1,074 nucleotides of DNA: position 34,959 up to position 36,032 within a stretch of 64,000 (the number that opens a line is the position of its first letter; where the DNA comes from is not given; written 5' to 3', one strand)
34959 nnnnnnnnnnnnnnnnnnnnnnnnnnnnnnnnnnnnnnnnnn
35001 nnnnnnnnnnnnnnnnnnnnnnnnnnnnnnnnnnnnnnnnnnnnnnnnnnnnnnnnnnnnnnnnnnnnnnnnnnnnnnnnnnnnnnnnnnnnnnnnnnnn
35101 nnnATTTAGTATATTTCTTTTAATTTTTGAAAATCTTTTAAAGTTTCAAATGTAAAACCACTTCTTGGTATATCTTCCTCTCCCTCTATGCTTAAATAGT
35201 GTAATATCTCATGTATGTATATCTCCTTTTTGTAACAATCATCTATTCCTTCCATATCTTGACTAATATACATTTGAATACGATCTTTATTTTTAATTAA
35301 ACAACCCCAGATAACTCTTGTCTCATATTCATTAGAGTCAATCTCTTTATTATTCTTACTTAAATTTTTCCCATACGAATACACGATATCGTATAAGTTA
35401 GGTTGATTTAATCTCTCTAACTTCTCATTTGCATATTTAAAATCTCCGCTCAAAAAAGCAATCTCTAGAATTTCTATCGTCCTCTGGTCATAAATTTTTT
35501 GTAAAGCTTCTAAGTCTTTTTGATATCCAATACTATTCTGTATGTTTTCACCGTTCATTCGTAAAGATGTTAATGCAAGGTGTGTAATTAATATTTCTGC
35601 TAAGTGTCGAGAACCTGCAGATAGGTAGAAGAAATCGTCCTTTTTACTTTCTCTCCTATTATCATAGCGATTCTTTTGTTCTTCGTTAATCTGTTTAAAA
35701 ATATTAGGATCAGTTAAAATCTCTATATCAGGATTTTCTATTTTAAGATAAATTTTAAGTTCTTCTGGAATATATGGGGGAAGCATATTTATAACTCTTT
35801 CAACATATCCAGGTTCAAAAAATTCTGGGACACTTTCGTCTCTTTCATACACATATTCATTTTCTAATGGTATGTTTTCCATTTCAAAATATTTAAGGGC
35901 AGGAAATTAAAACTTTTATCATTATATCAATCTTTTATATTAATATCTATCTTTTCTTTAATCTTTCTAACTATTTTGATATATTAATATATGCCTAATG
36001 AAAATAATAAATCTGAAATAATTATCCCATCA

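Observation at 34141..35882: Tandem pair of diverged paralogs with a C-terminal HExxH motif and a strikingly conserved acidic N-terminus: an unassigned putative metallopeptidase family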

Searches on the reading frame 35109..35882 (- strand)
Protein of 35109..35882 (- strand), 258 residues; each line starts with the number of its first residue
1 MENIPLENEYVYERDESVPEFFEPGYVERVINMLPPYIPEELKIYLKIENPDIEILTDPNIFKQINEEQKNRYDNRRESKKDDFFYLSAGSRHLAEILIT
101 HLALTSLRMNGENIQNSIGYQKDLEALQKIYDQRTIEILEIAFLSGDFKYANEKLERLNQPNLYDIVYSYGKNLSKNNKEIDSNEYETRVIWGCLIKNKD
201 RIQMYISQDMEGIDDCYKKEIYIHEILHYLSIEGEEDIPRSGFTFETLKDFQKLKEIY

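Call 4: search_protein_families(library=pfam, proteins=[window:35109-35882:-], max_evalue=10)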
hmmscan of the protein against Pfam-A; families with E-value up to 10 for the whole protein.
window:35109-35882:- (258 aa): 0 families

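Call 5: search_protein_families(library=ncbifam, proteins=[window:35109-35882:-], max_evalue=10)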
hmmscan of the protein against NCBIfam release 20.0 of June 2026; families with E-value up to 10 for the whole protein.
window:35109-35882:- (258 aa): 3 families
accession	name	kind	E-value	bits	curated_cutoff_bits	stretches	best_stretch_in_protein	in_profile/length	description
NF043020.1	T4SS_AnkD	equivalog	0.071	12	500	1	70-156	20-102/426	Dot/Icm T4SS effector AnkD/LegA15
TIGR02826.1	RNR_activ_nrdG3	equivalog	0.13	12.1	151.7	1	114-158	38-80/148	anaerobic ribonucleoside-triphosphate reductase activating protein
TIGR02857.1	CydD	equivalog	0.31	9.9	435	1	121-146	206-231/529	thiol reductant ABC exporter subunit CydD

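Call 6: find_homologous_proteins(query=window:35109-35882:-, max_evalue=0.001)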
Query window:35109-35882:- (258 aa): 6 proteins with E <= 0.001 among 334 candidates.
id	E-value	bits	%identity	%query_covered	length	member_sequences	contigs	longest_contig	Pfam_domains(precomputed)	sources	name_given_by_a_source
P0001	1.3e-89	318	97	58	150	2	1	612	-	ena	-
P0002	1.0e-87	312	61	98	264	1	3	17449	-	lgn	-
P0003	1.7e-66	243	51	95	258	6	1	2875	-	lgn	-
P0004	4.0e-65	238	50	98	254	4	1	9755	-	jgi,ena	-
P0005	1.1e-64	237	51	93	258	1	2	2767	-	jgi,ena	-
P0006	2.2e-22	98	35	100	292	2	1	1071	-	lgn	-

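Call 7: search_protein_families(library=phrogs, proteins=[window:35109-35882:-], max_evalue=10)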
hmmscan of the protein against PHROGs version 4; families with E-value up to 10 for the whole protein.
window:35109-35882:- (258 aa): 1 family
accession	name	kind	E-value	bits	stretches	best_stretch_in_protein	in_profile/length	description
phrog_36140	-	unknown function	0.018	16.4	1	153-221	13-81/91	-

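Call 8: search_protein_families(library=padloc, proteins=[window:35109-35882:-], max_evalue=10)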
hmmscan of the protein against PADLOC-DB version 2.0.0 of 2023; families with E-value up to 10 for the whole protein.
window:35109-35882:- (258 aa): 0 families

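Call 29: find_homologous_proteins(query=A5, max_evalue=0.001)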
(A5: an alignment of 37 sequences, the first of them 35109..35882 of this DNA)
Query A5 (37 sequences) (258 aa, profile of the alignment): 7 proteins with E <= 0.001 among 8000 candidates.
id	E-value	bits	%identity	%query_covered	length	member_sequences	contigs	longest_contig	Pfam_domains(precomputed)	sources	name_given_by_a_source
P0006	1.2e-88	316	35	100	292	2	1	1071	-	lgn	-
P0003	1.5e-67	246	51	95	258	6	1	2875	-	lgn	-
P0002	3.2e-67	245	61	98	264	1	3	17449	-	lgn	-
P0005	1.6e-66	243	51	93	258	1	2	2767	-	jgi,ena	-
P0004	6.4e-64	234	50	98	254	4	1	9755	-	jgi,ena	-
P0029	1.1e-61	227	26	59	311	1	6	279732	-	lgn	-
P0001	1.0e-26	112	97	58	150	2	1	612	-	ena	-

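Call 35: predict_structure(alignment_id=A5)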
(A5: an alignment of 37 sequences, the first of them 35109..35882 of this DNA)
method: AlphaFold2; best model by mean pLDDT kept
length: 258 residues; sequences in the alignment: 37
mean_pLDDT: 86.5   pTM: 0.85
mean pLDDT of the five models: 86.5, 86.4, 86.1, 84.9, 84.2
residues with pLDDT >= 90: 169; 70-90: 46; 50-70: 25; < 50: 18
segments of 3 or more residues with pLDDT < 50: 1-5, 180-187
pLDDT, mean of each block of 10 residues (from residue 1): 51 86 97 98 96 94 74 50 90 96 98 95 94 98 95 97 96 79 53 89 93 95 97 68 87 81
secondary structure, 60 per line:
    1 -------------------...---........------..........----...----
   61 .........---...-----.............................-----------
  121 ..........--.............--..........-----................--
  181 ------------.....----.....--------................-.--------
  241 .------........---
elements in order: H26-33 H40-49 E54-56 H61-69 H81-109 H121-130 H133-145 H148-157 H163-178 E193-197 E202-206 H215-230 H248-255

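Call 38: search_protein_families(library=pfam, alignment_id=A5, max_evalue=1)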
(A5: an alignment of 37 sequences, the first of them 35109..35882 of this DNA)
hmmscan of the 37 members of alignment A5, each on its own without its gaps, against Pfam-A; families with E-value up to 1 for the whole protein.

A. member 1, window:35109-35882:- (258 aa): 0 families

B. families by the number of members that match (of 37 scanned): 23 families
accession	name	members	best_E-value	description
PF00413.30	Peptidase_M10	2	0.023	Matrixin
PF22116.1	DUF6944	1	0.011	Family of unknown function (DUF6944)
PF23556.1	TPR_Vps41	1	0.015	Vps41 TPR-like region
PF16013.10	DUF4781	1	0.021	Domain of unknown function (DUF4781)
PF00439.30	Bromodomain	1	0.022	Bromodomain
PF02404.20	SCF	1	0.024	Stem cell factor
PF03855.18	M-factor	1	0.025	M-factor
PF25498.1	DUF7912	1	0.032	Domain of unknown function (DUF7912)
PF20442.3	BrxL_N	1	0.033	BREX system Lon protease-like protein BrxL N-terminal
PF16805.11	Trans_coact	1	0.053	Phage late-transcription coactivator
PF13969.11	Pab87_oct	1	0.068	Pab87 octamerisation domain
PF01285.24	TEA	1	0.069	TEA/ATTS domain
PF00522.23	VPR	1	0.072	VPR/VPX protein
PF18563.6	TubC_N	1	0.09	TubC N-terminal docking domain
PF12761.13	End3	1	0.13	Actin cytoskeleton-regulatory complex protein END3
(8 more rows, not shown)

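Call 47: fold_search(model_id=the predicted structure, library=pdb)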
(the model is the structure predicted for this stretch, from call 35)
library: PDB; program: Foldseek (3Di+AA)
matches with E <= 10: 109; with E <= 0.001: 0
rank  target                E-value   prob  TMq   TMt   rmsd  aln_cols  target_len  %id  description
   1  7fig_A                6.0e-01  0.11  0.16  0.13  16.8       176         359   14  luteinizing hormone/choriogonadotropin receptor(S277I)-chorionic gonadotropin-Gs complex (released 2021-09-29)
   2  8sok_B                8.3e-01  0.05  0.11  0.09  19.0       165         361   18  Cryo-EM structure of human CST bound to POT1(ESDL)/TPP1 in the presence of telomeric ssDNA (released 2023-06-07)
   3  6cmo_A                1.1e+00  0.06  0.12  0.10  19.7       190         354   11  Rhodopsin-Gi complex (released 2018-06-20)
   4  7p30_7                1.1e+00  0.04  0.12  0.06  20.5       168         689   11  3.0 A resolution structure of a DNA-loaded MCM double hexamer (released 2022-02-02)
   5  3kxl_A                1.1e+00  0.02  0.10  0.09  19.6       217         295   13  crystal structure of SsGBP mutation variant G235S (released 2010-05-26)
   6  4g5q_C                1.3e+00  0.06  0.16  0.14  17.4       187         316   15  Structure of LGN GL4/Galphai1 complex (released 2012-09-05)
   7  4g5r_D                1.4e+00  0.08  0.17  0.15  15.7       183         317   15  Structure of LGN GL4/Galphai3 complex (released 2012-09-05)
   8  6npa_C                1.5e+00  0.04  0.14  0.17  18.6       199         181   13  X-ray crystal structure of TmpB, (R)-1-hydroxy-2-trimethylaminoethylphosphonate oxygenase, with (R)-1-hydroxy-2-trimet (released 2019-03-06)
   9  7eb2_A                1.6e+00  0.06  0.16  0.13  15.7       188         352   15  Cryo-EM structure of human GABA(B) receptor-Gi protein complex (released 2021-05-05)
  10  9fsj                  1.7e+00  0.03  0.15  0.12  22.8       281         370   12  Crystal structure of the HECT domain of Smurf 1 in complex with inhibitor 8 (released 2025-04-16)
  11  9j8q_A                1.7e+00  0.02  0.13  0.05  22.1       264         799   11  MprF from Pseudomonas aeruginosa in GDN micelle, C2 symmetry (released 2025-09-03)
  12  9odh_A                1.8e+00  0.05  0.15  0.13  16.6       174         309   13  Structure of the MOR/Gi/Lofentanil Complex, GTP-bound G-ACT-2, G Protein Local (released 2026-03-04)
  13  7bu0_B                1.9e+00  0.02  0.12  0.09  22.2       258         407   15  Crystal structure of a OTU deubiquitinase in complex with Ub-PA (released 2020-11-18)
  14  4qhi_D                2.2e+00  0.07  0.13  0.26  14.2        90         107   12  Crystal structure of Methanocaldococcus jannaschii selecase mutant R36W (released 2014-07-16)
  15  1kjy_C                2.8e+00  0.04  0.18  0.15  17.8       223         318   14  Crystal Structure of Human G[alpha]i1 Bound to the GoLoco Motif of RGS14 (released 2002-05-08)
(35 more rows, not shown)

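Call 52: search_solved_structures(query=A5, max_evalue=10, show_alignments=3)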
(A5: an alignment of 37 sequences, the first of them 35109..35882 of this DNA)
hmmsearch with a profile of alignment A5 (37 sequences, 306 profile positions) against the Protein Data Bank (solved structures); distinct sequences matched with E-value up to 10: 1.
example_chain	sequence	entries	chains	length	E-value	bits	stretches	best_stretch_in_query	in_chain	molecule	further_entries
3htn_A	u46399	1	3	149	0.37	13.3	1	127-159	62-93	Putative DNA binding protein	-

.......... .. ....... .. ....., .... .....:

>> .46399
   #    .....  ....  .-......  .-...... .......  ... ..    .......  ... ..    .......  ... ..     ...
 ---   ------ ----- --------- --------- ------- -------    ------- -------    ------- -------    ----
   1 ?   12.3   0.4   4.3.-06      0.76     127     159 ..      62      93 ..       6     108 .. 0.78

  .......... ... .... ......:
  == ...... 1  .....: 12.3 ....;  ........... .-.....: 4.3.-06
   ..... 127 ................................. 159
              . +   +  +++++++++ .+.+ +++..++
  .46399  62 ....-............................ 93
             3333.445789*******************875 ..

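Call 71: search_protein_families(library=ncbifam, alignment_id=A5, max_evalue=1)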
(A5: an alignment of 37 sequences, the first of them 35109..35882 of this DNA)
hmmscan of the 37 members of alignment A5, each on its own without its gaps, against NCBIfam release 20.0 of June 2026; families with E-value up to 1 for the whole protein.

A. member 1, window:35109-35882:- (258 aa): 3 families
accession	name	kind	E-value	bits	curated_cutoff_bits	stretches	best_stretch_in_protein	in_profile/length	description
NF043020.1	T4SS_AnkD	equivalog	0.071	12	500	1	70-156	20-102/426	Dot/Icm T4SS effector AnkD/LegA15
TIGR02826.1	RNR_activ_nrdG3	equivalog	0.13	12.1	151.7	0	114-158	38-80/148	anaerobic ribonucleoside-triphosphate reductase activating protein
TIGR02857.1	CydD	equivalog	0.31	9.9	435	1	121-146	206-231/529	thiol reductant ABC exporter subunit CydD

B. families by the number of members that match (of 37 scanned): 18 families
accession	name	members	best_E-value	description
NF005703.0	PRK07515.1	1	0.00059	beta-ketoacyl-ACP synthase III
NF003205.0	PRK04171.1-5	1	0.0059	ribosome biogenesis protein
NF002094.0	PRK00933.1-4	1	0.0074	rRNA maturation protein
NF010117.0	PRK13591.1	1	0.018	prenyltransferase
TIGR03729.1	acc_ester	1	0.023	putative phosphoesterase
NF005267.0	PRK06770.1-3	1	0.023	hypothetical protein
NF043050.1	DisulfRedDsbH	1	0.026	disulfide reductase DsbH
NF006859.0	PRK09358.3-6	1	0.026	adenosine deaminase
NF005101.0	PRK06539.1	1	0.04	ribonucleoside-diphosphate reductase subunit alpha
NF047398.1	AAA_KGGVGR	1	0.041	KGGVGR-motif variant AAA ATPase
TIGR00327.1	secE_euk_arch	1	0.042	protein translocase SEC61 complex subunit gamma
TIGR01114.1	mtrH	1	0.054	tetrahydromethanopterin S-methyltransferase subunit H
NF043020.1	T4SS_AnkD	1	0.071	Dot/Icm T4SS effector AnkD/LegA15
NF011780.0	PRK15244.1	1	0.092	SPI-2 type III secretion system effector NAD(+)--protein-arginine ADP-ribosyltransferase SpvB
TIGR02826.1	RNR_activ_nrdG3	1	0.13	anaerobic ribonucleoside-triphosphate reductase activating protein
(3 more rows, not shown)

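Call 72: search_protein_families(library=padloc, alignment_id=A5, max_evalue=1)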
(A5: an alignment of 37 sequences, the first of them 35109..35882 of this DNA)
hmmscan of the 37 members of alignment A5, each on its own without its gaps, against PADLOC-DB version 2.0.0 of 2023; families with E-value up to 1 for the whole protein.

A. member 1, window:35109-35882:- (258 aa): 0 families

B. families by the number of members that match (of 37 scanned): 6 families
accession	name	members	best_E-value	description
PDLC05034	PDC-S52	1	0.0024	-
PDLC03428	REase_II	1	0.0052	Type II restriction enzyme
PDLC00342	PtuB1|PtuB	1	0.0085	Unknown function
PDLC03421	REase_II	1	0.015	Type II restriction enzyme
PDLC01541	Cas11b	1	0.031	CAS-I-B; effector_SS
PDLC00228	KwaB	1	0.05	DUF4868 domain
